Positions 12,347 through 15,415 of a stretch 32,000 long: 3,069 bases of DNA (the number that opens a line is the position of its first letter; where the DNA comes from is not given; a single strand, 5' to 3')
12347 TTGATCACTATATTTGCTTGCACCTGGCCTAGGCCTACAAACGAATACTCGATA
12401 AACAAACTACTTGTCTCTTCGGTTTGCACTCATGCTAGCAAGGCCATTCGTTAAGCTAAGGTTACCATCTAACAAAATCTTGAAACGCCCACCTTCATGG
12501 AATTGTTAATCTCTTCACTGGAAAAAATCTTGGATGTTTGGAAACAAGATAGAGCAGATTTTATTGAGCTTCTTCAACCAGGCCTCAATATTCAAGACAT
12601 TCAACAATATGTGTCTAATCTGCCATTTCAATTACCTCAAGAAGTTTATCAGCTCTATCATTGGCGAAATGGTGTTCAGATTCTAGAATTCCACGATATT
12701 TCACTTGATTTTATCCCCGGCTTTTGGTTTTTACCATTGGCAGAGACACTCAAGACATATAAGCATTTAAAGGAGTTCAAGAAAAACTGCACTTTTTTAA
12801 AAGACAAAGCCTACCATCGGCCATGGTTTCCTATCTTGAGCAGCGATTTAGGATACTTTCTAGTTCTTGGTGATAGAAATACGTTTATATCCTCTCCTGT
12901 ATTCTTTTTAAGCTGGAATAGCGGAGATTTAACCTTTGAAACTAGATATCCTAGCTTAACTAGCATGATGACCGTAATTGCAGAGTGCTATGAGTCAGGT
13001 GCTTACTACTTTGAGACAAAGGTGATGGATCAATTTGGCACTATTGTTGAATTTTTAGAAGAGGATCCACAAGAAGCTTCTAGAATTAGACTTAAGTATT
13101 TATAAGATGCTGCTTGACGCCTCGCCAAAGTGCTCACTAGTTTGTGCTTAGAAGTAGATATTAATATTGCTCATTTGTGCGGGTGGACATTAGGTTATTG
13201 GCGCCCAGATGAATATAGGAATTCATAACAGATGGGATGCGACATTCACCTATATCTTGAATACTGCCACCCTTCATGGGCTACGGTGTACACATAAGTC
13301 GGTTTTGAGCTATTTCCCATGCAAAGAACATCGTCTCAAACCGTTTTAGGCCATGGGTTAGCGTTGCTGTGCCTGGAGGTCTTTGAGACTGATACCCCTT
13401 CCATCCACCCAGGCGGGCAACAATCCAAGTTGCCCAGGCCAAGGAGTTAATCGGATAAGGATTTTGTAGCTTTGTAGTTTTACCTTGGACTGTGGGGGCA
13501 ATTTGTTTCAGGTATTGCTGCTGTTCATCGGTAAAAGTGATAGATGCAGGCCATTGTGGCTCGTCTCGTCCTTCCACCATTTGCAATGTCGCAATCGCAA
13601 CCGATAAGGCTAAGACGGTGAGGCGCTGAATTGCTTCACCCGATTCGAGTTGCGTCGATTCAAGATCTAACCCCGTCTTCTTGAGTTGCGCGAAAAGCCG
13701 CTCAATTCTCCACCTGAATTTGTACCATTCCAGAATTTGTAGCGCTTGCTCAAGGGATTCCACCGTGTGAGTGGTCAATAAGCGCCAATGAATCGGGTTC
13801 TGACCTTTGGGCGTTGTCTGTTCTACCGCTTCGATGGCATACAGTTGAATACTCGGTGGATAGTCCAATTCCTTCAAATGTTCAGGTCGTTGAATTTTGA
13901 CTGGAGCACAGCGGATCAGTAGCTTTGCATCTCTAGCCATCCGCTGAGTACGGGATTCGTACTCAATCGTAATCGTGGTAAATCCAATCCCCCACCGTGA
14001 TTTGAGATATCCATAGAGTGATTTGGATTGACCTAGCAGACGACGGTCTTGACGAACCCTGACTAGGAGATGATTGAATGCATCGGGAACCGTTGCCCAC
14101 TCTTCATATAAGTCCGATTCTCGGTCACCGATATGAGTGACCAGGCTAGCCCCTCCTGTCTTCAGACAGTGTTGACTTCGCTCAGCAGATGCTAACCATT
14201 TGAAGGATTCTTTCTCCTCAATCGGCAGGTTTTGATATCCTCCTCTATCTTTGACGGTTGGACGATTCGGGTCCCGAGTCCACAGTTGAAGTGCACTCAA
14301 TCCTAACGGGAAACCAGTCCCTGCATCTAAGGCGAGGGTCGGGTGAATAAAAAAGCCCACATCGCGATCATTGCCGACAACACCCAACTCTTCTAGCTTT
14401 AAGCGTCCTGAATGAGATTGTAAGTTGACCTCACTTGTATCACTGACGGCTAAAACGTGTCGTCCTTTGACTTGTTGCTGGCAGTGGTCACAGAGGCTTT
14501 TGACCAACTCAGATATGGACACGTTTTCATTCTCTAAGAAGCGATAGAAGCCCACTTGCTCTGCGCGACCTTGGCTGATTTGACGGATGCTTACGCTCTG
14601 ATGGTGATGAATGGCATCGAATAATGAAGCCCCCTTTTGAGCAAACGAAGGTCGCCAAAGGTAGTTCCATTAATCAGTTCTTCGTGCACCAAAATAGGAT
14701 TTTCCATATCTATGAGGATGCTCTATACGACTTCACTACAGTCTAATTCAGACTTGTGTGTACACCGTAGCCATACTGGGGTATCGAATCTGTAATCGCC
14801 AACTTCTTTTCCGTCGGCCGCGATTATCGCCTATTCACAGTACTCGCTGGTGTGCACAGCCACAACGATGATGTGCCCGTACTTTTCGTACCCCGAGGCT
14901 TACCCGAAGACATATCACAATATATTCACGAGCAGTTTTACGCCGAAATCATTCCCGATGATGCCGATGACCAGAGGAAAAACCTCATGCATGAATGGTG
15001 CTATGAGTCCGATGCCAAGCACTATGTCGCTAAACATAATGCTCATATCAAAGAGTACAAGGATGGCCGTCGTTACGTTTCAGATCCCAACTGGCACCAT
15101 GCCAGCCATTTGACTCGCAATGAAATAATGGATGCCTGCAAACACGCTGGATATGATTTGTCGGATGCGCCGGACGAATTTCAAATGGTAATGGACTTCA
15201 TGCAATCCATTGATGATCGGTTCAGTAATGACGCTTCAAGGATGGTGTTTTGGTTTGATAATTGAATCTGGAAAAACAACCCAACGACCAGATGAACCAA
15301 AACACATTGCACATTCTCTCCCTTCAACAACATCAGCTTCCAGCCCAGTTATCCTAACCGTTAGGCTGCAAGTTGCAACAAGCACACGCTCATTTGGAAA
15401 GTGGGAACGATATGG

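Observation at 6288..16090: Toxin-less array of SUKH-type immunity-like genes: a candidate acquired immunity island in a cyanobacterium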

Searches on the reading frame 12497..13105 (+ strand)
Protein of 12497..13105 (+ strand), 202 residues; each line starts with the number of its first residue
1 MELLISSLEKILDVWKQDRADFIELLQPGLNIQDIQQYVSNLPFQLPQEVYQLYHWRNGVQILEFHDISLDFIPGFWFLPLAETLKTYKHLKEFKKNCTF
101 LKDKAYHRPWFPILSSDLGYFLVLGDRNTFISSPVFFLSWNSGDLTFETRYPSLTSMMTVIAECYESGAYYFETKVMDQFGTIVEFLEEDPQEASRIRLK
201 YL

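Call 3: search_protein_families(library=pfam, proteins=[window:12497-13105:+], max_evalue=1)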
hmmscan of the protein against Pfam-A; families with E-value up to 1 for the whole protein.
window:12497-13105:+ (202 aa): 1 family
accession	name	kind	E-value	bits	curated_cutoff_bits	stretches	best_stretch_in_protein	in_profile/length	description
PF09346.15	SMI1_KNR4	-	1e-07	33.1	25.4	1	30-142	2-107/125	SMI1 / KNR4 family (SUKH-1)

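Call 4: search_protein_families(library=ncbifam, proteins=[window:12497-13105:+], max_evalue=1)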
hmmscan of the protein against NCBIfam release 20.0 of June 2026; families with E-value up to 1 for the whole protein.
window:12497-13105:+ (202 aa): 0 families

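Call 48: find_encoding_contigs(protein=window:12497-13105:+, flank=10000, max_places=5)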
Protein window:12497-13105:+ (202 aa): 2 contigs read that carry it; 2 places shown.
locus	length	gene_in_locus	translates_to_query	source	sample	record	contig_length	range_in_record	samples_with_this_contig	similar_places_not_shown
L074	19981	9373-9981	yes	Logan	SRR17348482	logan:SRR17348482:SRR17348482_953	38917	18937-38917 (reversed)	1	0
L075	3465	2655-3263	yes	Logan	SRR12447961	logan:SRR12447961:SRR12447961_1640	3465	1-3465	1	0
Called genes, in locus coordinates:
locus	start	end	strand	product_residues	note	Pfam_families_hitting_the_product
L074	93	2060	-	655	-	PF00069:Pkinase, PF07714:PK_Tyr_Ser-Thr, PF13414:TPR_11, PF00515:TPR_1, PF13414:TPR_11, PF13371:TPR_9, PF00515:TPR_1, PF13414:TPR_11, +17 more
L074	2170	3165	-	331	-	PF01073:3Beta_HSD, PF01370:Epimerase, PF02719:Polysacc_synt_2 (weak), PF04321:RmlD_sub_bind, PF05368:NmrA, PF13460:NAD_binding_10, PF16363:GDP_Man_Dehyd, PF07993:NAD_binding_4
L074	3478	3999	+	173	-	PF14435:SUKH-4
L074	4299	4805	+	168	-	-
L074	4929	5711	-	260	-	PF00005:ABC_tran, PF02463:SMC_N (weak), PF13304:AAA_21 (weak)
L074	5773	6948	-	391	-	PF12704:MacB_PCD, PF02687:FtsX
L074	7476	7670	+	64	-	-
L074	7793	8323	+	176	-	PF05163:DinB, PF12867:DinB_2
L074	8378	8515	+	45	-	-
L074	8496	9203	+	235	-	PF04402:SIMPL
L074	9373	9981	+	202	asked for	PF09346:SMI1_KNR4 (weak)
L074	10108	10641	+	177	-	-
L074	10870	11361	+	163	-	-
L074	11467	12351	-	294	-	PF00126:HTH_1, PF03466:LysR_substrate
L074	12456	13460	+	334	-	PF08240:ADH_N, PF00107:ADH_zinc_N, PF13602:ADH_zinc_N_2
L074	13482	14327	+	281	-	PF00378:ECH_1, PF16113:ECH_2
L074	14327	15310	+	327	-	PF00296:Bac_luciferase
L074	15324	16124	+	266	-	PF00106:adh_short, PF01370:Epimerase (weak), PF08659:KR, PF13561:adh_short_C2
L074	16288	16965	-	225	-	PF04972:BON (weak)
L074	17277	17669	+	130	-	PF10990:DUF2809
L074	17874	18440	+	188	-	PF00174:Oxidored_molyb (weak)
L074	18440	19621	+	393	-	PF24898:GGDEF_GdpP (faint), PF00990:GGDEF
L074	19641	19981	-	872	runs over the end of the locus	PF11791:Aconitase_B_N, PF06434:Aconitase_2_N, PF00330:Aconitase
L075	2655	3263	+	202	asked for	PF09346:SMI1_KNR4 (weak)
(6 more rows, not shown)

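Call 51: search_protein_families(library=pfam, proteins=[L074:10108-10641:+], max_evalue=0.1)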
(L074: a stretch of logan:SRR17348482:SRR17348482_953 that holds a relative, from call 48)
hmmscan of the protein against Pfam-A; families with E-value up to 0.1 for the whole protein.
L074:10108-10641:+ (177 aa): 0 families

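Call 52: search_solved_structures(query=L074:10108-10641:+, max_evalue=1)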
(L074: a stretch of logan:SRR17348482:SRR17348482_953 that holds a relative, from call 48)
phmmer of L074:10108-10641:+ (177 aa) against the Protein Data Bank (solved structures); distinct sequences matched with E-value up to 1: 13.
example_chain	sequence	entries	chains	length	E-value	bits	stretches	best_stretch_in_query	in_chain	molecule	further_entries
1dgq_A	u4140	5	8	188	0.71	13.1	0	143-168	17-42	LEUKOCYTE FUNCTION ASSOCIATED ANTIGEN-1 | Integrin alpha-L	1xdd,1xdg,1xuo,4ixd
1lfa_A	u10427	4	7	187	0.71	13.1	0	143-168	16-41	CD11A | LEUKOCYTE ADHESION GLYCOPROTEIN | I-DOMAIN FRAGMENT OF LFA-1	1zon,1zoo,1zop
1cqp_A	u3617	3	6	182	0.72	13.1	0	143-168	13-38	ANTIGEN CD11A (P180) | Integrin alpha-L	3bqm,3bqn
3eoa_I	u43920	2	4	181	0.72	13.1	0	143-169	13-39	Integrin alpha-L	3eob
1rd4_A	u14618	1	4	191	0.73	13.1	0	143-168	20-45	Integrin alpha-L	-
7kc5_A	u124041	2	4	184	0.74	13.1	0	143-168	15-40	Integrin alpha-L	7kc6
7kc3_C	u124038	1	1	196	0.75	13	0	143-168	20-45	Integrin alpha-L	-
3tcx_B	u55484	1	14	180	0.75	13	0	143-169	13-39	Integrin alpha-L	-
3e2m_A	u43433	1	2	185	0.75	13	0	143-168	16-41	Integrin alpha-L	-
3f74_A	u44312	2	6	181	0.76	13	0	143-169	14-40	Integrin alpha-L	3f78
2ica_A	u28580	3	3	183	0.76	13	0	143-168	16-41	Integrin alpha-L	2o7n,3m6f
6cci_A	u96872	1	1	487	0.79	13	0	25-54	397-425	Protein ESKIMO 1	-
1mq9_A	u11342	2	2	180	0.91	12.8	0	143-169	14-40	Integrin alpha-L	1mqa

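Call 59: search_dna_similar(query=L074:10108-10641:+, collection=plasmids, mode=protein, max_evalue=0.001, max_rows=15)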
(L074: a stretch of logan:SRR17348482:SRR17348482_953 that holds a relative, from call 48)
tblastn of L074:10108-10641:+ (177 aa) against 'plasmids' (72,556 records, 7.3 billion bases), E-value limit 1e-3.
No match.

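Call 63: search_protein_families(library=padloc, proteins=[window:12497-13105:+, L074:10108-10641:+], max_evalue=0.01)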
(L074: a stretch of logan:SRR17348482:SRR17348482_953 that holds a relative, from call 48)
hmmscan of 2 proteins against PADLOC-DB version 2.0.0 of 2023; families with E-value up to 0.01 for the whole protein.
window:12497-13105:+ (202 aa): 0 families

L074:10108-10641:+ (177 aa): 0 families

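Call 64: search_protein_families(library=phrogs, proteins=[window:12497-13105:+, L074:10108-10641:+], max_evalue=0.01)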
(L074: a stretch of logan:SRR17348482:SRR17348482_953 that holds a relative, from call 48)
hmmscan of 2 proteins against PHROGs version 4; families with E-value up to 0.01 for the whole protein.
window:12497-13105:+ (202 aa): 1 family
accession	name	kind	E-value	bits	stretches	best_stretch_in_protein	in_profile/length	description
phrog_23522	-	unknown function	0.0092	16.6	0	96-139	156-201/273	-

L074:10108-10641:+ (177 aa): 1 family
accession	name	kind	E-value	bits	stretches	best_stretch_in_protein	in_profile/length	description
phrog_10141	-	unknown function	2.7e-13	51.5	1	1-177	1-212/212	-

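Call 65: search_dna_similar(query=L074:10108-10641:+, collection=phages, mode=protein, max_evalue=0.001, max_rows=12)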
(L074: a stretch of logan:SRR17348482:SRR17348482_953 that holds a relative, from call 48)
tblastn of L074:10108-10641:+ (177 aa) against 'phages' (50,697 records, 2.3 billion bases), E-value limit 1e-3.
No match.

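Call 76: search_solved_structures(query=window:12497-13105:+, max_evalue=1)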
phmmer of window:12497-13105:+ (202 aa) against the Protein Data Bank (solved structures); distinct sequences matched with E-value up to 1: 0.

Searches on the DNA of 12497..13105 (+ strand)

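Call 54: search_dna_similar(query=L074:7200-11470:+, collection=plasmids, mode=distant, max_rows=15)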
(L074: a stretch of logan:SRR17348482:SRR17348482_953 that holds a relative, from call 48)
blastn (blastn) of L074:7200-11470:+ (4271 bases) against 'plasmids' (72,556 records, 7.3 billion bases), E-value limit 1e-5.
Records with a match: 5; places in all: 7; records where one place covers at least 80% of the query: 0.
Best place of each record, by identity: 60-80% 5.
By first word of the organism name: Providencia 5.
By predicted mobility (MOB-suite, as given by PLSDB): conjugative 5.
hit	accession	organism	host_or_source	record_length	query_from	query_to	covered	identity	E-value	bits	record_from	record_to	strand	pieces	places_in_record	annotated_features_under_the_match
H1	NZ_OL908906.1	Providencia rettgeri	-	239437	594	793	5%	72.6%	1e-19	108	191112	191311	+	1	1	DinB family protein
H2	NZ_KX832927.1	Providencia rettgeri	Homo sapiens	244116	594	793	5%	72.6%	1e-19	108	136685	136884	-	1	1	DinB family protein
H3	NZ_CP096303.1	Providencia sp. PROV224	Clinical or host-associated ...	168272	594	793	5%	72.6%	1e-19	108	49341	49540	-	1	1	DinB family protein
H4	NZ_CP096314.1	Providencia sp. PROV170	Clinical or host-associated ...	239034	594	793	5%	72.6%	1e-19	108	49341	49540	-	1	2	DinB family protein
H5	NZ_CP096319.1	Providencia sp. PROV161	Clinical or host-associated ...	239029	594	793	5%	72.6%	1e-19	108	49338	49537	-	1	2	DinB family protein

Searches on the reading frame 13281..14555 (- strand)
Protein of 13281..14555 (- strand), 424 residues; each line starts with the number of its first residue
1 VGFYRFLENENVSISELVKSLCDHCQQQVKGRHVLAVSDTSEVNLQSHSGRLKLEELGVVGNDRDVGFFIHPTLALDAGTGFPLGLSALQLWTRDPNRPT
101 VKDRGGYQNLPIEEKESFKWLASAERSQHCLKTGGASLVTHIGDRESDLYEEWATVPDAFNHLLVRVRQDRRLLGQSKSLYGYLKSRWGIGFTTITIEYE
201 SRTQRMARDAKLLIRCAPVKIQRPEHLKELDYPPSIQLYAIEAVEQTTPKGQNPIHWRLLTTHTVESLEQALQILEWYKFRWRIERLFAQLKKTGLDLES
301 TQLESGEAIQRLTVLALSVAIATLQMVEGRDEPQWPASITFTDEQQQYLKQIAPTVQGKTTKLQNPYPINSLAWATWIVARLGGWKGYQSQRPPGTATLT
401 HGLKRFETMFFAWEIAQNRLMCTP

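Call 3: search_protein_families(library=pfam, proteins=[window:13281-14555:-], max_evalue=1)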
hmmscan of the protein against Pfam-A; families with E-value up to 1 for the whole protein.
window:13281-14555:- (424 aa): 3 families
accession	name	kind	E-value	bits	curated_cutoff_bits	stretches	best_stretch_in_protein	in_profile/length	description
PF01609.27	DDE_Tnp_1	-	1.4e-07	32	23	1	228-317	139-195/200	Transposase DDE domain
PF13586.12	DDE_Tnp_1_2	-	0.14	13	29.2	1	275-305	39-70/86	Transposase DDE domain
PF23545.1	Zn_ribbon_HMPTM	-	0.2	11.7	27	1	17-34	4-21/45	HMPTM N-terminal zinc ribbon domain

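Call 4: search_protein_families(library=ncbifam, proteins=[window:13281-14555:-], max_evalue=1)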
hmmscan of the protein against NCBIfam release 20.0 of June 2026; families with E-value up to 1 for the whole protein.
window:13281-14555:- (424 aa): 7 families
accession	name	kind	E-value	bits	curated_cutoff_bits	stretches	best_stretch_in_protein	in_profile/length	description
NF033590.1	transpos_IS4_3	equivalog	1.7e-104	350.1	160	1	2-413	1-405/405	IS4 family transposase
NF049999.1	transpos_IS701_3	equivalog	3.5e-11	42.6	170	1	256-337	293-370/412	IS701 family transposase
NF033591.1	transpos_IS4_2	equivalog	4.1e-09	36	152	1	256-325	213-280/340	IS4 family transposase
NF033592.1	transpos_IS4_1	equivalog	6.8e-06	25.4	115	1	225-294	237-300/332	IS4 family transposase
NF033540.2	transpos_IS701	equivalog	0.0027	17.1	150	1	252-323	292-358/363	IS701 family transposase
NF033559.2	transpos_IS1634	equivalog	0.0027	16.8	100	1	259-310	362-410/483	IS1634 family transposase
NF049925.1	transpos_IS4_4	equivalog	0.016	14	250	1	257-305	303-349/449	IS4 family transposase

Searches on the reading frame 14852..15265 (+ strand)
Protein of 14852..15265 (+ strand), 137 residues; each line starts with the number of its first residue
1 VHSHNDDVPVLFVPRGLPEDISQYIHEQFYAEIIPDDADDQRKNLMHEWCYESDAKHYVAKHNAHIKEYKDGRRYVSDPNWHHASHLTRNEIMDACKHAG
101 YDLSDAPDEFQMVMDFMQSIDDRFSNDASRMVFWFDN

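Call 3: search_protein_families(library=pfam, proteins=[window:14852-15265:+], max_evalue=1)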
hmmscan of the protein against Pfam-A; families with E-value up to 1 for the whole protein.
window:14852-15265:+ (137 aa): 2 families
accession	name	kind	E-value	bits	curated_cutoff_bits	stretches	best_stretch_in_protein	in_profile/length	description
PF10978.13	DUF2785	-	0.11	12.6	25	1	43-127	33-113/174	Protein of unknown function (DUF2785)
PF17971.7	LIFR_D2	-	0.17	12.6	26.4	1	41-87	65-111/114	Leukemia inhibitory factor receptor D2 domain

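Call 4: search_protein_families(library=ncbifam, proteins=[window:14852-15265:+], max_evalue=1)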
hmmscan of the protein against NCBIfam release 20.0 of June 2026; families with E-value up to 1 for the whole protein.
window:14852-15265:+ (137 aa): 1 family
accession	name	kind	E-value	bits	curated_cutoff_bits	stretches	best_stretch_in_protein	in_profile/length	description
NF002574.0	PRK02227.1-2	subfamily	0.12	11.6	286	1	8-48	114-154/233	hypothetical protein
